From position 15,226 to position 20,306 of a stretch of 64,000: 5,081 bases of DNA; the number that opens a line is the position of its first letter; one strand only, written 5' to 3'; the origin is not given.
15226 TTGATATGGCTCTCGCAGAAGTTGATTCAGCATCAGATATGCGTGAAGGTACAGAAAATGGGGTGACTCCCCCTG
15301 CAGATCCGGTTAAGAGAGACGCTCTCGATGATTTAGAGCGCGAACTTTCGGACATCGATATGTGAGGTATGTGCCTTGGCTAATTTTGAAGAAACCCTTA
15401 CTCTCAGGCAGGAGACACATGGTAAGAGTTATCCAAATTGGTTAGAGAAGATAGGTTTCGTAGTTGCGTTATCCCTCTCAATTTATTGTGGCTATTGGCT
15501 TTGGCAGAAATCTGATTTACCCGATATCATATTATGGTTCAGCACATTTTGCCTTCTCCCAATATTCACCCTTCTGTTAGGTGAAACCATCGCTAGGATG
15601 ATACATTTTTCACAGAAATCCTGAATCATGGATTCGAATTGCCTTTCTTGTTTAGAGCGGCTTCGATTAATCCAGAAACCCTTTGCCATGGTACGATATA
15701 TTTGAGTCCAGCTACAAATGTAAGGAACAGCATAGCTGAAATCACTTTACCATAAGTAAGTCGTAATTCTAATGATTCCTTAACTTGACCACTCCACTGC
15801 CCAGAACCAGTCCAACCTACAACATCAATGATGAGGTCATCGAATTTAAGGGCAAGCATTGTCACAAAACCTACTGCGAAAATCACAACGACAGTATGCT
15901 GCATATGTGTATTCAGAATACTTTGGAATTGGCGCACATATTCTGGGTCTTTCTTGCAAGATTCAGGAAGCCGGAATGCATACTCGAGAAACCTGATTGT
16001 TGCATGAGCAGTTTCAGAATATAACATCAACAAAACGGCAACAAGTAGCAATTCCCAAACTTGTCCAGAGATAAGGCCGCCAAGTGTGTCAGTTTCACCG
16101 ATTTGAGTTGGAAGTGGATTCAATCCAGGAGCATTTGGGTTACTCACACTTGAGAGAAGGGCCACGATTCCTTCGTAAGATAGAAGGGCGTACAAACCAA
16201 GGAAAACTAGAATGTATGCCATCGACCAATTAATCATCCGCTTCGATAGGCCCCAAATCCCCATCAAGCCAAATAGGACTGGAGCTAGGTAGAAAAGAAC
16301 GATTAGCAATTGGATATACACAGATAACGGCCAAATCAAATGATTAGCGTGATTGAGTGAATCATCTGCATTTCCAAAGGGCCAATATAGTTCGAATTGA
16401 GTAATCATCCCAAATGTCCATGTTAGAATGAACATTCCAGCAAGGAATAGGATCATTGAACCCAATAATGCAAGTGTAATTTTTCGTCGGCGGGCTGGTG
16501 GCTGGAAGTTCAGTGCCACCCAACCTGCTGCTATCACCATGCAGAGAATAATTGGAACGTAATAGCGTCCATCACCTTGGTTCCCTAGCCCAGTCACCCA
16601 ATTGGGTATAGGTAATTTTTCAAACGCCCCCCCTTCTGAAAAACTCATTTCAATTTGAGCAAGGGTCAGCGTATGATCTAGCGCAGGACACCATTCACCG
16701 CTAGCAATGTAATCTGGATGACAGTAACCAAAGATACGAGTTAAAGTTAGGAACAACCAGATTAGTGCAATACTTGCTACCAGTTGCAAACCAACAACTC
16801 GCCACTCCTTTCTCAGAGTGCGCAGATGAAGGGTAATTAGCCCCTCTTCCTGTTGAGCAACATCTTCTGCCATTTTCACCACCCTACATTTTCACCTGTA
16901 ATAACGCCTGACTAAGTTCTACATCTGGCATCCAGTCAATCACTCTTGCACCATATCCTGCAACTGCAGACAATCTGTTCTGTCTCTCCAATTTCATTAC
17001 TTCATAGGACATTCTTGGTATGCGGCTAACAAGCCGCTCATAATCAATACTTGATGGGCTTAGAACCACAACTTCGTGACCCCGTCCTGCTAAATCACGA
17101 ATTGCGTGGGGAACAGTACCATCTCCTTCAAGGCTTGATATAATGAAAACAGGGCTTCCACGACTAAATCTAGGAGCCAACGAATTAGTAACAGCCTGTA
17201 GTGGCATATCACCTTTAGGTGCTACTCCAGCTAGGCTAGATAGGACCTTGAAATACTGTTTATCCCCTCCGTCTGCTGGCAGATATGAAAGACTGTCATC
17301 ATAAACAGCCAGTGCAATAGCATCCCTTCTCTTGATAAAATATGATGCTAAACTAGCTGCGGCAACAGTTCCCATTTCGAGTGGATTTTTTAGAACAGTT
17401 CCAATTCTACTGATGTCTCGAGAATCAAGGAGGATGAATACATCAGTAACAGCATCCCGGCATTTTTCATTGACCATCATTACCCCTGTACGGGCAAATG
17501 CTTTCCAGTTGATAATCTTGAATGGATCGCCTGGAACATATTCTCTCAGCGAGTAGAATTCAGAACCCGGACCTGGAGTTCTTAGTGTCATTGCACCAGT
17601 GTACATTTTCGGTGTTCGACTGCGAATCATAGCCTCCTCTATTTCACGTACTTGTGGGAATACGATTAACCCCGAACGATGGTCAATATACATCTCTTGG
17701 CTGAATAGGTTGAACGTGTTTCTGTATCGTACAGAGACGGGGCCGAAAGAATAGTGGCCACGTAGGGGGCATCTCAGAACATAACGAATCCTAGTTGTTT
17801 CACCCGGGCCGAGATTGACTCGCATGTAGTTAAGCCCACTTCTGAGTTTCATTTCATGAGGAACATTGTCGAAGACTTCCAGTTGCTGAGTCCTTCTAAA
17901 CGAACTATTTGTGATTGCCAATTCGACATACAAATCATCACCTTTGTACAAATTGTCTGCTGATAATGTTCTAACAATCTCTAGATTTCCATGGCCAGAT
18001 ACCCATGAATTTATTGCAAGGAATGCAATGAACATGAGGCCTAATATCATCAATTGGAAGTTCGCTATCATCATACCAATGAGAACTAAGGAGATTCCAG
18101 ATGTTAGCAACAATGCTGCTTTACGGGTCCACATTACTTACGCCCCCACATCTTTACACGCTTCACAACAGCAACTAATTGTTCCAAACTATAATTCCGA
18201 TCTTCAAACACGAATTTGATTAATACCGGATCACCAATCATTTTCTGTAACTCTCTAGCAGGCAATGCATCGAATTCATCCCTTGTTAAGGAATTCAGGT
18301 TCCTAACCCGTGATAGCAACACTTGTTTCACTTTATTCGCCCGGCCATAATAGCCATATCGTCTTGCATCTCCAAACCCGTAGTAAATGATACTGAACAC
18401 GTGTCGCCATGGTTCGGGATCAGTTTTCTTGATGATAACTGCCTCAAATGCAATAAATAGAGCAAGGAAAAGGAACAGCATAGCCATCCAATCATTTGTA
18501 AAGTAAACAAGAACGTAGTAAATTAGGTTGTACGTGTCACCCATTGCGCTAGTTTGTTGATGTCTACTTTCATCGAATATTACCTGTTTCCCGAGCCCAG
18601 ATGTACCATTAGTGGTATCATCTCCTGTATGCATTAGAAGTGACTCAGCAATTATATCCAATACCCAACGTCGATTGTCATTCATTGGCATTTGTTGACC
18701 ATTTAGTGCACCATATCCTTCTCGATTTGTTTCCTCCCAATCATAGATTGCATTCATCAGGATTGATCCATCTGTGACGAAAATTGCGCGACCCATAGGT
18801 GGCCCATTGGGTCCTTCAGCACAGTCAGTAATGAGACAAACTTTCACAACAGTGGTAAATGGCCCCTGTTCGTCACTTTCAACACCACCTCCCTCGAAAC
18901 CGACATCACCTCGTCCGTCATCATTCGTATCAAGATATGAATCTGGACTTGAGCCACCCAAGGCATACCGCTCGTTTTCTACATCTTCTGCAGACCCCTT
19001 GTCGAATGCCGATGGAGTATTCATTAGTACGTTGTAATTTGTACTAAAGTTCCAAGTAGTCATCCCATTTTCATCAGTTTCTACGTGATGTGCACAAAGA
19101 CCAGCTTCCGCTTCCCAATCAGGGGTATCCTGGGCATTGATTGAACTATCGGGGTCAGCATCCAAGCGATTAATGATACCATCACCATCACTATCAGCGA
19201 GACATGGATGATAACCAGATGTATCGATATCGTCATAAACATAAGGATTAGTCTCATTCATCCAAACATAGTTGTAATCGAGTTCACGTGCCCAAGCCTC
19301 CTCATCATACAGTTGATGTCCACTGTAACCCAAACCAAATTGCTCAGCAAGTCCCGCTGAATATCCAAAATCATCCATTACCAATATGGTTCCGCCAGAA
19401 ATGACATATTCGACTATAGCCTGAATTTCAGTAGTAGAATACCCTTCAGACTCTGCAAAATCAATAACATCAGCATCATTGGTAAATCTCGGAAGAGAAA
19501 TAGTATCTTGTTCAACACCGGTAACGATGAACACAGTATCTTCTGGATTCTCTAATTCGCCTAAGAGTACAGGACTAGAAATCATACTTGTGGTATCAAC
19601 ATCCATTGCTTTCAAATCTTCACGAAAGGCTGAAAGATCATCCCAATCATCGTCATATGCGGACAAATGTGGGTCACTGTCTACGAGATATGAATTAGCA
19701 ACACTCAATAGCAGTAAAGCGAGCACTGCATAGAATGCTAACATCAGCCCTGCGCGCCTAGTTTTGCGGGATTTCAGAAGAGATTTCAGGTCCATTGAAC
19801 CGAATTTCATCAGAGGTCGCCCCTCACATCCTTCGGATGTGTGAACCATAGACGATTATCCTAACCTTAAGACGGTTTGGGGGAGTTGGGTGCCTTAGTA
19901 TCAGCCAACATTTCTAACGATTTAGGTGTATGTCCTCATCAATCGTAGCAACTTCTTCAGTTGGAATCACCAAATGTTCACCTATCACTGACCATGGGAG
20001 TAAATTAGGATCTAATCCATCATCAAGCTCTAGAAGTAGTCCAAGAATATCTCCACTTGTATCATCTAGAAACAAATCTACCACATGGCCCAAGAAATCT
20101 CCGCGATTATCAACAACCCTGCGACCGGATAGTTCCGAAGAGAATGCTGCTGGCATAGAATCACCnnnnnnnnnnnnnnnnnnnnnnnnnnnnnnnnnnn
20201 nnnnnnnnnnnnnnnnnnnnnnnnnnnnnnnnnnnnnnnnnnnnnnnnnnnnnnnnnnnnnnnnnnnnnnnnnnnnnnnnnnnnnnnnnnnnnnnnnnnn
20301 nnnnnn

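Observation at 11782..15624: Roadblock/LC7 gene coupled to a 1091-aa coiled-coil giant with its own Roadblock-like segment, and no GTPase partner in sight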

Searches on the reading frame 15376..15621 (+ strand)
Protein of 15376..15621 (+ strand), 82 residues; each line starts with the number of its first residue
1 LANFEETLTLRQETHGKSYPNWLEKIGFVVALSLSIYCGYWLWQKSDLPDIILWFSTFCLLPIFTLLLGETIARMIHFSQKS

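Call 3: search_protein_families(library=pfam, proteins=[window:15376-15621:+], max_evalue=1)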
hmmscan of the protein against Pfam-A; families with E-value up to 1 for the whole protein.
window:15376-15621:+ (82 aa): 1 family
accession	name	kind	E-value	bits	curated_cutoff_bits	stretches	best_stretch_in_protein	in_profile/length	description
PF20556.3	DUF6768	-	0.004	17.3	27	1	21-68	44-91/123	Family of unknown function (DUF6768)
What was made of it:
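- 15376..15624 (+): 82-aa membrane protein with two hydrophobic helices and a conserved N-terminal motif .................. Candidate membrane anchor. A weak, sub-threshold DUF6768 hit (call 3).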

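Call 58: search_protein_families(library=ncbifam, proteins=[window:15376-15621:+], max_evalue=0.1)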
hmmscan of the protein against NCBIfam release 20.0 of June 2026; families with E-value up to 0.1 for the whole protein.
window:15376-15621:+ (82 aa): 0 families

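Call 59: search_protein_families(library=padloc, proteins=[window:15376-15621:+], max_evalue=0.01)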
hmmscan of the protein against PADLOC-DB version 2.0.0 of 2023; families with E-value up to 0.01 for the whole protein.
window:15376-15621:+ (82 aa): 0 families

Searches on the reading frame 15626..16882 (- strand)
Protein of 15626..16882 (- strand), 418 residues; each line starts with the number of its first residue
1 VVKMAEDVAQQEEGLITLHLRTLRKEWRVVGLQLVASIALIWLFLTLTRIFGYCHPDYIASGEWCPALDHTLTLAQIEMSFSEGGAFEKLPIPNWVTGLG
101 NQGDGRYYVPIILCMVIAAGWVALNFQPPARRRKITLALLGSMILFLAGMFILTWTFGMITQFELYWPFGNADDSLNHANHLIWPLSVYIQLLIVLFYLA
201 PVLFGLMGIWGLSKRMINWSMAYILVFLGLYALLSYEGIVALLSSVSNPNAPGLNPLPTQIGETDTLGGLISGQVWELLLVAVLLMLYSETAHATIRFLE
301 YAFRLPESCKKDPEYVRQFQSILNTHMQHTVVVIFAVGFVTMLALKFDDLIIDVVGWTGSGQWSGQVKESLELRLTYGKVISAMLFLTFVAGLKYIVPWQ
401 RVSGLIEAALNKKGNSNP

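Call 3: search_protein_families(library=pfam, proteins=[window:15626-16882:-], max_evalue=1)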
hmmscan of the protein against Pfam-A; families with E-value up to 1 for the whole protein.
window:15626-16882:- (418 aa): 0 families

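Call 58: search_protein_families(library=ncbifam, proteins=[window:15626-16882:-], max_evalue=0.1)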
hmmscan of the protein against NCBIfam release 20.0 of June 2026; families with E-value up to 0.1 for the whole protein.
window:15626-16882:- (418 aa): 1 family
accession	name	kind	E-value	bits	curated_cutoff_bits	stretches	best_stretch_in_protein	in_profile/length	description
NF009711.0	PRK13240.1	equivalog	0.0073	15.8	48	1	115-132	12-29/40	photosystem II protein Y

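Call 59: search_protein_families(library=padloc, proteins=[window:15626-16882:-], max_evalue=0.01)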
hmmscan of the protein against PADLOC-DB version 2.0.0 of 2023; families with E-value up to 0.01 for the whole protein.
window:15626-16882:- (418 aa): 0 families

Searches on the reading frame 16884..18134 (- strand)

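Call 3: search_protein_families(library=pfam, proteins=[window:16884-18134:-], max_evalue=1)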
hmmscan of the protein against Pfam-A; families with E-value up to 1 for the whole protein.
window:16884-18134:- (416 aa): 1 family
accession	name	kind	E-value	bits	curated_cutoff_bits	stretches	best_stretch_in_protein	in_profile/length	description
PF01882.25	DUF58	-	6.4e-20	71.7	23.4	1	196-356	2-164/216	Protein of unknown function DUF58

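Call 59: search_protein_families(library=padloc, proteins=[window:16884-18134:-], max_evalue=0.01)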
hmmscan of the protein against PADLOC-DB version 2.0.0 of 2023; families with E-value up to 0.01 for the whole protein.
window:16884-18134:- (416 aa): 0 families

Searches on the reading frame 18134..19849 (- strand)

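Call 3: search_protein_families(library=pfam, proteins=[window:18134-19849:-], max_evalue=1)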
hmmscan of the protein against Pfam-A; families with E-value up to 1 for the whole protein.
window:18134-19849:- (571 aa): 3 families
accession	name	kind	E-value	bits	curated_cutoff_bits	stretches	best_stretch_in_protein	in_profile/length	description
PF14258.12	DUF4350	-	0.0047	17.6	30.4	1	131-184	44-96/181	Domain of unknown function (DUF4350)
PF09822.16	ABC_transp_aux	-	0.059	13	34.7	1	118-160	41-81/288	ABC-type uncharacterized transport system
PF01040.23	UbiA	-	0.24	11.1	34.2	1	442-485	201-244/250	UbiA prenyltransferase family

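Call 58: search_protein_families(library=ncbifam, proteins=[window:18134-19849:-], max_evalue=0.1)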
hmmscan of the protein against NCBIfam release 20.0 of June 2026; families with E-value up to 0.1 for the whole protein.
window:18134-19849:- (571 aa): 0 families

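Call 59: search_protein_families(library=padloc, proteins=[window:18134-19849:-], max_evalue=0.01)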
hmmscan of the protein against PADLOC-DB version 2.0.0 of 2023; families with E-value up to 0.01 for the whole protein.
window:18134-19849:- (571 aa): 0 families

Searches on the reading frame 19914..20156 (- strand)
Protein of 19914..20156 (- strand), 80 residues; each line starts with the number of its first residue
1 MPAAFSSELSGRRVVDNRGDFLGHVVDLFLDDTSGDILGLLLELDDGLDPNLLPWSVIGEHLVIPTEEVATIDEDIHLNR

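Call 58: search_protein_families(library=ncbifam, proteins=[window:19914-20156:-], max_evalue=0.1)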
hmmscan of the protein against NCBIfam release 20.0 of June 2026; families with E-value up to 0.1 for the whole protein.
window:19914-20156:- (80 aa): 1 family
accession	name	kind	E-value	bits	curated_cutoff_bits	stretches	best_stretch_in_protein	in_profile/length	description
TIGR02888.1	spore_YlmC_YmxH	subfamily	0.024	14.9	44.2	1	7-44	3-43/76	YlmC/YmxH family sporulation protein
